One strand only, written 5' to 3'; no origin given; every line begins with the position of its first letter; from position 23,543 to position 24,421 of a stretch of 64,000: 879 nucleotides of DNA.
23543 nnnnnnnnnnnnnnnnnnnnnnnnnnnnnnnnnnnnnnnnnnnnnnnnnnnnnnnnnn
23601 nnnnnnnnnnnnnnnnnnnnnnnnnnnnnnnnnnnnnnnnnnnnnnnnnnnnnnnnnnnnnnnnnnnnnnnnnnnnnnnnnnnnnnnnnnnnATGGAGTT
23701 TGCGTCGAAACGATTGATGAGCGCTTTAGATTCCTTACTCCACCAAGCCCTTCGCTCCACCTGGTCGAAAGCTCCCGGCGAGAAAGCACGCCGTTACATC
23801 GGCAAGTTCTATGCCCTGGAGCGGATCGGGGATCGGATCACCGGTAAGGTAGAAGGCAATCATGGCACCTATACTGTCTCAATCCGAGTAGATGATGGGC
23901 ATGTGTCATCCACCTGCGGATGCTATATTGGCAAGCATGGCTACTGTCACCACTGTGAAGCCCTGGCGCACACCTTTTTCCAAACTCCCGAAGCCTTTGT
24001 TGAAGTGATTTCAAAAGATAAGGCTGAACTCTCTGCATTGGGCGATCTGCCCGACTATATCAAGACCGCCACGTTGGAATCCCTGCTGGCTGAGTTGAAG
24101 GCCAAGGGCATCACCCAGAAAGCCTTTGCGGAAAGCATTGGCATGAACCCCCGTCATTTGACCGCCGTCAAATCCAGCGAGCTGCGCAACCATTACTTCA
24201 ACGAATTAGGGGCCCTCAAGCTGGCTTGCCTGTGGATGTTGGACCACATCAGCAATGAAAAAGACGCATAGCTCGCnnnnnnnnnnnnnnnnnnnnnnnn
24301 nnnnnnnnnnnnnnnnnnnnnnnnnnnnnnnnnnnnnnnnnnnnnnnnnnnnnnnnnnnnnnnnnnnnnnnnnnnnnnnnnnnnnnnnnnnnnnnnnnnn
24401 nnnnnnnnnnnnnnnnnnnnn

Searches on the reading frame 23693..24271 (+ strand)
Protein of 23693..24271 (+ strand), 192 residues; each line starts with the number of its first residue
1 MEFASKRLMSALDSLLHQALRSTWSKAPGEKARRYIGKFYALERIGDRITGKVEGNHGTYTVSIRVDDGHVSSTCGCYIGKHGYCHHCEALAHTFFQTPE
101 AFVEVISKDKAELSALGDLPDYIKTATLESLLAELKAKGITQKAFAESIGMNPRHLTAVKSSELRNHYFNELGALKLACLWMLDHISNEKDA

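Call 8: search_protein_families(library=ncbifam, proteins=[window:23693-24271:+], max_evalue=0.01)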
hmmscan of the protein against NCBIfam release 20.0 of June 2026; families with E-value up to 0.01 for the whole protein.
window:23693-24271:+ (192 aa): 0 families

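Call 35: search_protein_families(library=phrogs, proteins=[window:23693-24268:+], max_evalue=0.01)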
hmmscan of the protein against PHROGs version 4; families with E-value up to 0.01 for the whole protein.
window:23693-24268:+ (192 aa): 2 families
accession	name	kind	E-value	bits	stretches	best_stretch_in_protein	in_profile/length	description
phrog_4779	-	transcription regulation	0.0024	19.4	1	129-163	5-39/98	transcriptional regulator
phrog_925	-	DNA, RNA and nucleotide metabolism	0.0054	17.5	1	126-159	4-37/67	HTH DNA binding protein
